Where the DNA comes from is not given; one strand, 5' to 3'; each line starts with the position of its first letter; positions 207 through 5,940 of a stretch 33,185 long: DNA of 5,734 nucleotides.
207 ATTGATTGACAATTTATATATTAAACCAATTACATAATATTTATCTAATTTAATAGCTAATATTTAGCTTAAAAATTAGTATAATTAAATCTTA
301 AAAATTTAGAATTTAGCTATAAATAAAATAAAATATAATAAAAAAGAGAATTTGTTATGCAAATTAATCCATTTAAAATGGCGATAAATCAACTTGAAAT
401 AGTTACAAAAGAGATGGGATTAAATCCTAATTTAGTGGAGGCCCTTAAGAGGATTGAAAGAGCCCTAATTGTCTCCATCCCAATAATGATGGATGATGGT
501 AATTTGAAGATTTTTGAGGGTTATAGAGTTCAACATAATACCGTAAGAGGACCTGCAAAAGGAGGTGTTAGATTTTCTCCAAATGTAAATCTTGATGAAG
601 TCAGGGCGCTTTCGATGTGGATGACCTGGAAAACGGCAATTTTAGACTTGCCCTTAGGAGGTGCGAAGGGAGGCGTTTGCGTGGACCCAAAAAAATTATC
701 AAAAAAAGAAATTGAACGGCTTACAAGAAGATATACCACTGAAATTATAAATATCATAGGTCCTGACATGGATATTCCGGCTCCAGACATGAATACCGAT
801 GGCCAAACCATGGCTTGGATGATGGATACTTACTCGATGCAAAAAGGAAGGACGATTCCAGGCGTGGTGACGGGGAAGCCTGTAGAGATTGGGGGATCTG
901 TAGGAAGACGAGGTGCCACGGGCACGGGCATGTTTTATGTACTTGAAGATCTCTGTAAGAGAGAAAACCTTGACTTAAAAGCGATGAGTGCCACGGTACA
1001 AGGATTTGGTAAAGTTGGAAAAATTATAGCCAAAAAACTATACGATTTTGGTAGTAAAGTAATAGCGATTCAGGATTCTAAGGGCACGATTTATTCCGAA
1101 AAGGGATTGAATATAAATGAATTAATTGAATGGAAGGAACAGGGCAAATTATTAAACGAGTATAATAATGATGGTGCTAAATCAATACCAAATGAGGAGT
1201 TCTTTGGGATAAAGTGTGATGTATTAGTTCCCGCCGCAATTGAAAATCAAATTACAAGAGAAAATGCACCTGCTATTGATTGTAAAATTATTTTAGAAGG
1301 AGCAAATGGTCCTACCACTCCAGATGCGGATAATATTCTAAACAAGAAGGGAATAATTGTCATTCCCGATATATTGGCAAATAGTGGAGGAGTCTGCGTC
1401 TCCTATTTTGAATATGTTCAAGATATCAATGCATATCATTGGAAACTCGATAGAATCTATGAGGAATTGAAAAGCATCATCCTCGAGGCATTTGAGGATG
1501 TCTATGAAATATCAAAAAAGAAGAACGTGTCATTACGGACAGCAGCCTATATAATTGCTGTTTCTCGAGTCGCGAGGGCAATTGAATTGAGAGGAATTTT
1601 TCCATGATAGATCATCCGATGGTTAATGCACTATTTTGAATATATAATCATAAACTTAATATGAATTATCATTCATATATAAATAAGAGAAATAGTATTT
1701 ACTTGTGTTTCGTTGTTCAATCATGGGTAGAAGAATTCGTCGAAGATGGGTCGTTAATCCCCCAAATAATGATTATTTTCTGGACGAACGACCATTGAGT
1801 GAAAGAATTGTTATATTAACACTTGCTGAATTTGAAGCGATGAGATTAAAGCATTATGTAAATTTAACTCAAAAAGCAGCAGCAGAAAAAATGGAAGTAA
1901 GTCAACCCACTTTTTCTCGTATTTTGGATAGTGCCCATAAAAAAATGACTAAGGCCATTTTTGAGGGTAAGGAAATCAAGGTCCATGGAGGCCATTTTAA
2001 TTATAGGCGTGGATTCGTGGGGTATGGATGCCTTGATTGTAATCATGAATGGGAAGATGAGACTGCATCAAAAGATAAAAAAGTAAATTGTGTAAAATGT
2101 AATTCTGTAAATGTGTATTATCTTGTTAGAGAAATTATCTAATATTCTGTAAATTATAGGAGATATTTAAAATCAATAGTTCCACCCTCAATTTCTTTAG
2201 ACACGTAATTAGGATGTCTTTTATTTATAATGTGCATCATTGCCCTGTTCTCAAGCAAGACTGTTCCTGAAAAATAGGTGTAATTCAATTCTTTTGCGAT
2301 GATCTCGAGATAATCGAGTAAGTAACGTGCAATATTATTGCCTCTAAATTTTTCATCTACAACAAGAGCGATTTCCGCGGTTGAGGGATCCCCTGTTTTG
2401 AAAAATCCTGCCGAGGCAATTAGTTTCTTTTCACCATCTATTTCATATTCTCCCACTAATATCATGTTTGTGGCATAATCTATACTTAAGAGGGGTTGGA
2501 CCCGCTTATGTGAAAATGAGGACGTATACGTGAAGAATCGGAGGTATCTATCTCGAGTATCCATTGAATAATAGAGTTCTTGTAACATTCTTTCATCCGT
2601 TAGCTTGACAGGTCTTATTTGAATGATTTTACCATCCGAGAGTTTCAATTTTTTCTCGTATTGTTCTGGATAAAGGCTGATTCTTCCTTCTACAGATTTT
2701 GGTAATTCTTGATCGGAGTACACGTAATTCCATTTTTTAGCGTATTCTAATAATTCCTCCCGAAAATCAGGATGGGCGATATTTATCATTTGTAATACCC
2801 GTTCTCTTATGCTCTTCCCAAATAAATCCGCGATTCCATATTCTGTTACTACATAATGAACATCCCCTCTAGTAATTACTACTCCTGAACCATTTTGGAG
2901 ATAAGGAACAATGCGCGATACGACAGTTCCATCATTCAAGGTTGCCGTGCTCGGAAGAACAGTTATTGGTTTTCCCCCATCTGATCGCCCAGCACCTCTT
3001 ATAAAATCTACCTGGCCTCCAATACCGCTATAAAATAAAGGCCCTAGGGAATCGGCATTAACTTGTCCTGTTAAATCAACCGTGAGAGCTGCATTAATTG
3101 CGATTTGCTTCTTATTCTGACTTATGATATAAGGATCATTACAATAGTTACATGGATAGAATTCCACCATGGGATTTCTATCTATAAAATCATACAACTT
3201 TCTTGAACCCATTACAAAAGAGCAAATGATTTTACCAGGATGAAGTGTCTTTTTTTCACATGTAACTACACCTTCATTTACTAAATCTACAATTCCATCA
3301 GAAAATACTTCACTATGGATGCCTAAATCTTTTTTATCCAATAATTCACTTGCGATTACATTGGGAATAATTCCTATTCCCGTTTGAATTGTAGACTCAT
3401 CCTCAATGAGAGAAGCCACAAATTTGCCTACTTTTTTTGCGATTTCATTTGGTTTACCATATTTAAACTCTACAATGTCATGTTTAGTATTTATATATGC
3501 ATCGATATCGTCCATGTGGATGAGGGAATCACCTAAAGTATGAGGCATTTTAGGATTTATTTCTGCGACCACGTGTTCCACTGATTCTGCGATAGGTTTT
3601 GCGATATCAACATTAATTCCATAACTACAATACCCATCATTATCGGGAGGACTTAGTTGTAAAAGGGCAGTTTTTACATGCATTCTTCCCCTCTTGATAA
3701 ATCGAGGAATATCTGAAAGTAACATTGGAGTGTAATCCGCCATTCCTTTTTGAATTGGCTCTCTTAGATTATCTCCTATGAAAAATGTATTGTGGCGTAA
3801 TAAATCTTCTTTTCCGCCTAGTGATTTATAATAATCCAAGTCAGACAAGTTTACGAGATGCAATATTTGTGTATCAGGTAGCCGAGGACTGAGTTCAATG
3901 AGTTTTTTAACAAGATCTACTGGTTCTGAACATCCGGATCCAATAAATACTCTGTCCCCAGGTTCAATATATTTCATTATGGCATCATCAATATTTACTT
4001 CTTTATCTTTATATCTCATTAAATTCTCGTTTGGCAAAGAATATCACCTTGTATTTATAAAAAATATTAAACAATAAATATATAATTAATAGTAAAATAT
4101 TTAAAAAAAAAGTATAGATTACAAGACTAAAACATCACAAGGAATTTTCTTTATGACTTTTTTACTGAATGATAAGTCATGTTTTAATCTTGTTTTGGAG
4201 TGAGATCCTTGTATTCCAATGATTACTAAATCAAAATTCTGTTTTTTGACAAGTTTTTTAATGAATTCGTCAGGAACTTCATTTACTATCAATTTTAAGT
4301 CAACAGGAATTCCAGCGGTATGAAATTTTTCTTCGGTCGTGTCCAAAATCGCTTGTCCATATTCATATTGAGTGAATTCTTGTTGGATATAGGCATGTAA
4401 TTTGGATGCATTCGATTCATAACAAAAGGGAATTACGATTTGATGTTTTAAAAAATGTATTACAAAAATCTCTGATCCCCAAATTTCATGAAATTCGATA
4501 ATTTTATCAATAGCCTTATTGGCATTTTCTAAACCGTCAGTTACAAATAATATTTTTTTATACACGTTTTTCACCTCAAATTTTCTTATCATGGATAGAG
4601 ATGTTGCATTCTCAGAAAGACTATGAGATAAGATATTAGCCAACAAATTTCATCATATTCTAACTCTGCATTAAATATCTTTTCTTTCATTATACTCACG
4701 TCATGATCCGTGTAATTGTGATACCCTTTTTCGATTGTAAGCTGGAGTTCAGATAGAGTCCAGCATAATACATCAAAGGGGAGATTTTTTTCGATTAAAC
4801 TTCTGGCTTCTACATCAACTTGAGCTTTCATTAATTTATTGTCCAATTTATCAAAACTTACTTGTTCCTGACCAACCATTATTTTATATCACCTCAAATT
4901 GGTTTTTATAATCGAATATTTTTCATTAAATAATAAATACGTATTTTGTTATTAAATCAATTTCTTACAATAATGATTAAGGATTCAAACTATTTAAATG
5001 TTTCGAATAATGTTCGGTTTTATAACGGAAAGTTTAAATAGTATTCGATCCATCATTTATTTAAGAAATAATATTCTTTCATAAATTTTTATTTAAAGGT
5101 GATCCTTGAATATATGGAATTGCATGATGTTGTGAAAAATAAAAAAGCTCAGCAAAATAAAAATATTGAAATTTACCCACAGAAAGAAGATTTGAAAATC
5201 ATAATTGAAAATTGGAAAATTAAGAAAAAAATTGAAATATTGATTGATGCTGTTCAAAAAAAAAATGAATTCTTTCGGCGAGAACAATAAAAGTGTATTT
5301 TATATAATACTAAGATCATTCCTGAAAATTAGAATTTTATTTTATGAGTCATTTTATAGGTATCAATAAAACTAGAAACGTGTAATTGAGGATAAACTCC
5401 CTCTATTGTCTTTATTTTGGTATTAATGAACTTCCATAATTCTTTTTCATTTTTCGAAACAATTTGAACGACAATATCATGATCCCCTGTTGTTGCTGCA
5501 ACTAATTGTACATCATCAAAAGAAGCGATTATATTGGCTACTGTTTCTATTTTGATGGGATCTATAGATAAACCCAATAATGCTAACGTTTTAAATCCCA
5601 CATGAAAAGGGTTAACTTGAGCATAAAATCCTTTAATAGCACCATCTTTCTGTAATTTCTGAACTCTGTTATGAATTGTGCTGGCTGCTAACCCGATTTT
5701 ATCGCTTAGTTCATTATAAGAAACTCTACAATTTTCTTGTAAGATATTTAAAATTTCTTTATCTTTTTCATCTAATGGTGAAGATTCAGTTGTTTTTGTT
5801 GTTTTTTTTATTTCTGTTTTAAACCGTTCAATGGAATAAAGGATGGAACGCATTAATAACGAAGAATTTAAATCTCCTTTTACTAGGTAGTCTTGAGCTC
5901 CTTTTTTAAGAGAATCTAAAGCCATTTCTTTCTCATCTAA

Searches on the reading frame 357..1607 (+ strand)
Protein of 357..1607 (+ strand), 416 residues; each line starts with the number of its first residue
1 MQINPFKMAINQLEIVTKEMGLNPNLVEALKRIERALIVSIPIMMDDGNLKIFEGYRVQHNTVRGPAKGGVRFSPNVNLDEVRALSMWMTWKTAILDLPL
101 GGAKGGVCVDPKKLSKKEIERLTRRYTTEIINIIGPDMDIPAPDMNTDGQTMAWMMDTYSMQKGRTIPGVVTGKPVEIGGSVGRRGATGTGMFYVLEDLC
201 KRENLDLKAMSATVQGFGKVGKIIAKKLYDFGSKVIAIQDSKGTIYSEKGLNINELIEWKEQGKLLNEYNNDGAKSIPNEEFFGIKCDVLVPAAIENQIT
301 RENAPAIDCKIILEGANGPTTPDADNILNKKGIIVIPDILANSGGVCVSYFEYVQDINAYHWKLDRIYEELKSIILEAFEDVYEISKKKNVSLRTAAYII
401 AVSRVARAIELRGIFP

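Call 11: search_protein_families(library=pfam, proteins=[window:357-1607:+], max_evalue=0.01)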
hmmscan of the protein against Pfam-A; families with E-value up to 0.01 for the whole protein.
window:357-1607:+ (416 aa): 3 families
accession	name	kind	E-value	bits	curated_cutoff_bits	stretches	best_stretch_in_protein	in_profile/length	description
PF00208.27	ELFV_dehydrog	-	2.3e-80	270.2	23.4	1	179-413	1-241/241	Glutamate/Leucine/Phenylalanine/Valine dehydrogenase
PF02812.23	ELFV_dehydrog_N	-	1.4e-59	199.9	25.3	1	34-160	2-128/129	Glu/Leu/Phe/Val dehydrogenase, dimerisation domain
PF02826.25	2-Hacid_dh_C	-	0.0019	18.1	25.1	1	204-251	31-80/178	D-isomer specific 2-hydroxyacid dehydrogenase, NAD binding domain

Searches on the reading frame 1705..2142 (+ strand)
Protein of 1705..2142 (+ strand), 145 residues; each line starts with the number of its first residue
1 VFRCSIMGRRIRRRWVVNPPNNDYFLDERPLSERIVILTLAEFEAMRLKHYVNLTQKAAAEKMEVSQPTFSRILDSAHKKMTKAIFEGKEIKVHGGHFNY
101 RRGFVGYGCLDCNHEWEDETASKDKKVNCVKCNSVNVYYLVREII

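Call 11: search_protein_families(library=pfam, proteins=[window:1705-2142:+], max_evalue=0.01)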
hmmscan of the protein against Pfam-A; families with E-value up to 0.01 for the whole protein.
window:1705-2142:+ (145 aa): 4 families
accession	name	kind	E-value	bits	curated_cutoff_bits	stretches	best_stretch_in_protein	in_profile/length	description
PF02001.22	DUF134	-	4.8e-21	75.6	27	1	7-99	4-96/98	Protein of unknown function DUF134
PF09723.15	Zn_ribbon_8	-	0.0017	18.8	34.4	1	107-136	6-36/41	Zinc ribbon domain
PF13560.12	HTH_31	-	0.0043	17.8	27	1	47-76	8-37/64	Helix-turn-helix domain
PF01155.25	HypA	-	0.0072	16.8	28.9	1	59-138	25-98/112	Hydrogenase/urease nickel incorporation, metallochaperone, hypA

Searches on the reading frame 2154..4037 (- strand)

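Call 11: search_protein_families(library=pfam, proteins=[window:2154-4037:-], max_evalue=0.01)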
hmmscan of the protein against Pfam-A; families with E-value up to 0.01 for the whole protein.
window:2154-4037:- (627 aa): 6 families
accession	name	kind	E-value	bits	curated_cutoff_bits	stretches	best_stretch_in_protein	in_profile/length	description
PF13336.12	AcetylCoA_hyd_C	-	2e-64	216.6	23.7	1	277-433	1-154/154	Acetyl-CoA hydrolase/transferase C-terminal domain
PF02550.21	AcetylCoA_hydro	-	2.9e-22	80.1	24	1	21-186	22-190/198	Acetyl-CoA hydrolase/transferase N-terminal domain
PF00583.31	Acetyltransf_1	-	4.2e-08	33.9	20.7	1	506-602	14-109/116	Acetyltransferase (GNAT) family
PF13508.13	Acetyltransf_7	-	0.00039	21.2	27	1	532-589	11-65/84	Acetyltransferase (GNAT) domain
PF01144.29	CoA_trans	-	0.00061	19.7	23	0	205-256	6-63/217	Coenzyme A transferase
PF13302.13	Acetyltransf_3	-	0.0053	17.9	25.4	1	474-606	4-134/138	Acetyltransferase (GNAT) domain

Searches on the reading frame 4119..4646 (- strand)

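Call 11: search_protein_families(library=pfam, proteins=[window:4119-4646:-], max_evalue=0.01)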
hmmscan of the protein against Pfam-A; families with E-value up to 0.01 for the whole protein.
window:4119-4646:- (175 aa): 1 family
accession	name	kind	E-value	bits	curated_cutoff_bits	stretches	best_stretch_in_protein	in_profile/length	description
PF00582.32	Usp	-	1.3e-14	55.4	24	1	29-174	2-139/141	Universal stress protein family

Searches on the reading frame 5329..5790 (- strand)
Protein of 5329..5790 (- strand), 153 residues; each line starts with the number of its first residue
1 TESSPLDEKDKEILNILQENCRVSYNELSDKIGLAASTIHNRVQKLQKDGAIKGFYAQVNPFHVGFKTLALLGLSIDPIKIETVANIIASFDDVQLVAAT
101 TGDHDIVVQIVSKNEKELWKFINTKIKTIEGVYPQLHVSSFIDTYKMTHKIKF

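Call 43: search_solved_structures(query=window:5329-5790:-, show_alignments=3, max_evalue=0.00001)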
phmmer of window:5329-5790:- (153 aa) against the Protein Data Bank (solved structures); distinct sequences matched with E-value up to 0.00001: 24.
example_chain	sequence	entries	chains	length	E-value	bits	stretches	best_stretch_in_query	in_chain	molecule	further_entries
7fby_A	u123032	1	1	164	6.6e-27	97.6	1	5-133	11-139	Transcriptional regulatory protein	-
9w4v_A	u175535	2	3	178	8.8e-27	97.2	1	5-133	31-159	Uncharacterized HTH-type transcriptional regulator PH0140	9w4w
2cyy_A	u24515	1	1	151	3e-24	89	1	5-149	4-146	Putative HTH-type transcriptional regulator PH1519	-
1ri7_A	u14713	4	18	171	4.2e-24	88.5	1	5-149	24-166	Putative transcriptional regulator | Putative HTH-type transcriptional regulator PH1519 | Uncharacterized HTH-type transcriptional regulator PH1519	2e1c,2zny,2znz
1i1g_A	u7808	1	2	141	1.3e-20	77.2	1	6-133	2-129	TRANSCRIPTIONAL REGULATOR LRPA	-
2efo_A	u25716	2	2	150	9.6e-14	54.9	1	6-126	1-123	150aa long hypothetical transcriptional regulator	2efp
2pmh_A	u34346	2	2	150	1.2e-13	54.7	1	6-126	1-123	150aa long hypothetical transcriptional regulator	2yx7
2efq_A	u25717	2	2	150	1.2e-13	54.7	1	6-126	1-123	150aa long hypothetical transcriptional regulator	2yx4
2e7w_A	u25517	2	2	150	1.2e-13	54.7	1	6-126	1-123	150aa long hypothetical transcriptional regulator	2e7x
4pcq_A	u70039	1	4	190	1.2e-13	54.6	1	4-124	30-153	Possible transcriptional regulatory protein (Probably Lrp/AsnC-family)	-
2cg4_A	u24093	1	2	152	2.6e-13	53.5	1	5-132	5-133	REGULATORY PROTEIN ASNC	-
2efn_A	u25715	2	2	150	3.1e-13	53.3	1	6-126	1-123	150aa long hypothetical transcriptional regulator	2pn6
2ia0_A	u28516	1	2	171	4.7e-11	46.2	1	5-132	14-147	Putative HTH-type transcriptional regulator PF0864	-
2gqq_A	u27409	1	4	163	4.9e-10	42.9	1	5-110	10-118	Leucine-responsive regulatory protein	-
2qz8_A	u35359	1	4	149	1.7e-09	41.2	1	5-116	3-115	Probable transcriptional regulatory protein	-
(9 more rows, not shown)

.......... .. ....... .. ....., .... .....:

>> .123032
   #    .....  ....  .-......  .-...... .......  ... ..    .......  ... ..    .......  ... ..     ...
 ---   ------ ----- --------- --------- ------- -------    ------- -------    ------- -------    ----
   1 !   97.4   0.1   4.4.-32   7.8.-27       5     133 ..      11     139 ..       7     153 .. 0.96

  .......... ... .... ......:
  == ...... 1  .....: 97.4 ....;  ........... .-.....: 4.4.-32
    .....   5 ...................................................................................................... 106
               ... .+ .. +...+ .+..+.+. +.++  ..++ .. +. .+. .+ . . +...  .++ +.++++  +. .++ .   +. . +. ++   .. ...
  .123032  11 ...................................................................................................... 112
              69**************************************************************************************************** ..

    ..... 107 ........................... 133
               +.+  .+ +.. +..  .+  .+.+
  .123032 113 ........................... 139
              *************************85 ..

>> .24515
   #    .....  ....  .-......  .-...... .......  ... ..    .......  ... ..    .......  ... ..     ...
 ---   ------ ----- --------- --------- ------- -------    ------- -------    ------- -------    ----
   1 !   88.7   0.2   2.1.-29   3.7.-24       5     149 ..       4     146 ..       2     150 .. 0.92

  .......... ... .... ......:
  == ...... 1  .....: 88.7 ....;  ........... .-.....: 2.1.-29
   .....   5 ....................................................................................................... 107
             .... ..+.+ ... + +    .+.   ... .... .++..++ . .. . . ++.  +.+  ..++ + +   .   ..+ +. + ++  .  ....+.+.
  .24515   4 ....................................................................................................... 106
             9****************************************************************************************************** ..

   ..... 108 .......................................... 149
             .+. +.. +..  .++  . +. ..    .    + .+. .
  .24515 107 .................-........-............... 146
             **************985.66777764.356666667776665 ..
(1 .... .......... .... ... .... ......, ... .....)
